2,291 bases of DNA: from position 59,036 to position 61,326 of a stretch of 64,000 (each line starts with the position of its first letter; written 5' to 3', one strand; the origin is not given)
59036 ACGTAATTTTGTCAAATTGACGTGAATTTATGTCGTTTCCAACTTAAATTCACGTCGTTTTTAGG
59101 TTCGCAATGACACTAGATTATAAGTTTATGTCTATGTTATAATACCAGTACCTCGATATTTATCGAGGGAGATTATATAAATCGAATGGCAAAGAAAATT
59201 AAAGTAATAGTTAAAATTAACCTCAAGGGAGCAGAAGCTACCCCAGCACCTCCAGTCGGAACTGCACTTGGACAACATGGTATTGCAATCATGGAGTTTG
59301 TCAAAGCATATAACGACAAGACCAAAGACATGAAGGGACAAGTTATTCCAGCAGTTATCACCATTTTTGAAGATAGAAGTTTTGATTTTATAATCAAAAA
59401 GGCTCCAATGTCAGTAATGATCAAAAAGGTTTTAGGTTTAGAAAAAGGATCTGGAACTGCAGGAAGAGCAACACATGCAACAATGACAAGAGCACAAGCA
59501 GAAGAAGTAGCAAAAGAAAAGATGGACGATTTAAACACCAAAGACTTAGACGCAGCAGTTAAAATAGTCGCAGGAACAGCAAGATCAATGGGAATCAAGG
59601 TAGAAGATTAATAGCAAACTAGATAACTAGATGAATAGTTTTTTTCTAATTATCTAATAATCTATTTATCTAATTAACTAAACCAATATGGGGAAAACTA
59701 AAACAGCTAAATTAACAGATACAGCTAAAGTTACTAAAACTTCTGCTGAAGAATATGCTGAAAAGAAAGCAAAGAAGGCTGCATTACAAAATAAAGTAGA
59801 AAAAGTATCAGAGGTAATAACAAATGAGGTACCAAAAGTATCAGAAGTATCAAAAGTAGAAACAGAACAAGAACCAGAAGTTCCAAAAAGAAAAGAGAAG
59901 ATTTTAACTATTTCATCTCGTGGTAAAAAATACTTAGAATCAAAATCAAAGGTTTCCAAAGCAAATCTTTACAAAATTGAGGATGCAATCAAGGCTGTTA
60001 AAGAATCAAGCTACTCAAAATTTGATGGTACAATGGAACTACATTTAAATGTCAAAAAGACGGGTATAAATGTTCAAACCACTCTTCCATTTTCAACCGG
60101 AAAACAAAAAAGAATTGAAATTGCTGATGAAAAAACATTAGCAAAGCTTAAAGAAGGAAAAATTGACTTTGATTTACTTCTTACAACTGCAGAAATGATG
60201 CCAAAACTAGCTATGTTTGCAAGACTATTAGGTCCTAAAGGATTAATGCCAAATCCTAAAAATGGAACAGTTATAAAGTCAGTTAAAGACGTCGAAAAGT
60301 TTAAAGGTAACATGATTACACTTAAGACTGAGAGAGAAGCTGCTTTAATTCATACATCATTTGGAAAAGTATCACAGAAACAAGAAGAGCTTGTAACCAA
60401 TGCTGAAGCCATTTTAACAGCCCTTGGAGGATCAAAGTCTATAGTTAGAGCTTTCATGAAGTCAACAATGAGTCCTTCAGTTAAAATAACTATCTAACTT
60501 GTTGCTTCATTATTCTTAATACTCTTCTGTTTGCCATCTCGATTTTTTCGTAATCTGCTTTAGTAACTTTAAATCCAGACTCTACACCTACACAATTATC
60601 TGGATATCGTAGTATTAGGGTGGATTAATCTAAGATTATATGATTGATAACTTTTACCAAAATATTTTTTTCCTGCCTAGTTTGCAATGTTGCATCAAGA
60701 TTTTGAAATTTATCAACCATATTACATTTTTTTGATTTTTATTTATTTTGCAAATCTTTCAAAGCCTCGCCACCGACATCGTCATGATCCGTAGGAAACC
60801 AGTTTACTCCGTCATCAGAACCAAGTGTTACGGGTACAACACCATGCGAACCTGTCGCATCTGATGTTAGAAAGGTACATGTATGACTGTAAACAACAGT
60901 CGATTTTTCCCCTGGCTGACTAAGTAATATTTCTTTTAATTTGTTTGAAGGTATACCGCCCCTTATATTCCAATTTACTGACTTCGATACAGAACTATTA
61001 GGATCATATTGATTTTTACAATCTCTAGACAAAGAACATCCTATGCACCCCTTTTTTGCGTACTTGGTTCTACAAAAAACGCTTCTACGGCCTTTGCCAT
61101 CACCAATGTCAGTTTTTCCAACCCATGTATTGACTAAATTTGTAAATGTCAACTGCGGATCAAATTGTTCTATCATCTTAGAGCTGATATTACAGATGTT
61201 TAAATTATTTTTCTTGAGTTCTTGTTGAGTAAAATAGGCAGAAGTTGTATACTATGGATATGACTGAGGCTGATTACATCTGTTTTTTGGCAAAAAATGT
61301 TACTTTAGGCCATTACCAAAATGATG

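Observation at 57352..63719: Universally conserved secE-nusG-rplK-rplA-rplJ-rplL locus carries opposite-strand insertions including a class II Fic protein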

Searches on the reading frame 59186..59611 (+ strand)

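Call 4: search_protein_families(library=pfam, proteins=[window:59186-59611:+], max_evalue=0.01)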
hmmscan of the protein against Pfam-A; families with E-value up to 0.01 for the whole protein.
window:59186-59611:+ (141 aa): 2 families
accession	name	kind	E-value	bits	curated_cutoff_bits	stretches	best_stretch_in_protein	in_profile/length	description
PF03946.19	Ribosomal_L11_N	-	4.1e-24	84.6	32.9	1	9-66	1-58/58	Ribosomal protein L11, N-terminal domain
PF00298.24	Ribosomal_L11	-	2.1e-22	79.8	21.4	1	71-139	1-69/69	Ribosomal protein L11, RNA binding domain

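Call 5: search_protein_families(library=ncbifam, proteins=[window:59186-59611:+], max_evalue=0.01)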
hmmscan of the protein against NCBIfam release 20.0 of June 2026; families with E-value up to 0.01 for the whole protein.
window:59186-59611:+ (141 aa): 3 families
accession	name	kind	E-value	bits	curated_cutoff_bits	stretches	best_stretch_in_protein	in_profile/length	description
TIGR01632.1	L11_bact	equivalog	1.2e-52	177.6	141.85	1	3-141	1-140/140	50S ribosomal protein L11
NF011111.0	PRK14539.1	equivalog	2.9e-33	115.3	310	1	2-140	3-137/196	50S ribosomal protein L11/unknown domain fusion protein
NF002232.0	PRK01143.1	equivalog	3.2e-30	105.3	162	1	6-140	3-138/164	50S ribosomal protein L11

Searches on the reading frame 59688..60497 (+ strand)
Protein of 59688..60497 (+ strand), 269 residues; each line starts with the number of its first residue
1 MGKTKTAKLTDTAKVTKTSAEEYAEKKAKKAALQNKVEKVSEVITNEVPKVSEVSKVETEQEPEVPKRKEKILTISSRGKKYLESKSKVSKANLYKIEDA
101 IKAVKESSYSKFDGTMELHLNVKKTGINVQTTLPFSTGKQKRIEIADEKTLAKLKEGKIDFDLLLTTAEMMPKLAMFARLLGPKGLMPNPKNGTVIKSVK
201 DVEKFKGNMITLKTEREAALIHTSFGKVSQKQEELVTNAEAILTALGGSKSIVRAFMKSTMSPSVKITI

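Call 4: search_protein_families(library=pfam, proteins=[window:59688-60497:+], max_evalue=0.01)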
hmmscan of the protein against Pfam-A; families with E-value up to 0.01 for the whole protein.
window:59688-60497:+ (269 aa): 2 families
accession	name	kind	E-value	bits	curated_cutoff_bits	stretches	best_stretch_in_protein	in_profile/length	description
PF00687.26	Ribosomal_L1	-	3.8e-21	76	32.2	1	150-263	79-198/198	Ribosomal protein L1p/L10e family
PF07554.19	FIVAR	-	0.0064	17.5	29.2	1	11-58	10-60/71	FIVAR domain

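Call 5: search_protein_families(library=ncbifam, proteins=[window:59688-60497:+], max_evalue=0.01)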
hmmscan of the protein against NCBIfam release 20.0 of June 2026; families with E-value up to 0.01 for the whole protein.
window:59688-60497:+ (269 aa): 3 families
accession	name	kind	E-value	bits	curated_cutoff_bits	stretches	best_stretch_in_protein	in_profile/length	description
TIGR01169.1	rplA_bact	equivalog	8.9e-35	120.1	216.3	2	148-268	96-223/227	50S ribosomal protein L1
NF003244.0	PRK04203.1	equivalog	4.5e-12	45.9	203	1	160-268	104-215/216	50S ribosomal protein L1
TIGR01170.1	rplA_mito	equivalog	7.1e-10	38.9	129.05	1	151-201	81-132/140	ribosomal protein uL1, mitochondrial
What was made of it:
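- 59186..60497 (+): rplK-rplA transcription unit (L11, L1). Its internal junction is tight in relatives. Calls 4 and 5.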

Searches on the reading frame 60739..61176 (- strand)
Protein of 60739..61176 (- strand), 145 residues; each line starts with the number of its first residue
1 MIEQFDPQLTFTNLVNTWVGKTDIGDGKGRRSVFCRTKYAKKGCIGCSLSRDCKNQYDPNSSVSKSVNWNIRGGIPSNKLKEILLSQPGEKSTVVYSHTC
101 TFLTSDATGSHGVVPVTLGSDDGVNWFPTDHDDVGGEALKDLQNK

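Call 4: search_protein_families(library=pfam, proteins=[window:60739-61176:-], max_evalue=0.01)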
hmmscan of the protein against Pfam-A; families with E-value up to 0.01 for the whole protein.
window:60739-61176:- (145 aa): 0 families

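Call 5: search_protein_families(library=ncbifam, proteins=[window:60739-61176:-], max_evalue=0.01)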
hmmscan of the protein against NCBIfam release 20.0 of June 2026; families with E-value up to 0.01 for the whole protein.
window:60739-61176:- (145 aa): 0 families

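Call 22: search_protein_families(library=padloc, proteins=[window:60739-61176:-], max_evalue=0.01)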
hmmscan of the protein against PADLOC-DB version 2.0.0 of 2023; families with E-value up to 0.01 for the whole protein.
window:60739-61176:- (145 aa): 0 families
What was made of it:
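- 60739..61176 (-): orf145, an orphan ORF divergent from the wHTH gene. No Pfam, NCBIfam or PADLOC hit (calls 4, 5, 22).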

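Call 55: search_protein_representatives(protein=window:60739-61176:-)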
Query: 145 residues. Proteins with E-value up to 0.001 (for the whole library): 3; up to 1e-10: 1; up to 1e-30: 1. The best 3 are listed.
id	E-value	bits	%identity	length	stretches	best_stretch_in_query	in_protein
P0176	6.6e-96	334.6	100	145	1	1-145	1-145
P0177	1.5e-04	38.0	24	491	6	35-109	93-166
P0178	7.6e-04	35.8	30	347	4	51-102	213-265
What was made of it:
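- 60739..61176 (-): Only itself at E<1e-10 among 1.84e9 representatives (call 55).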
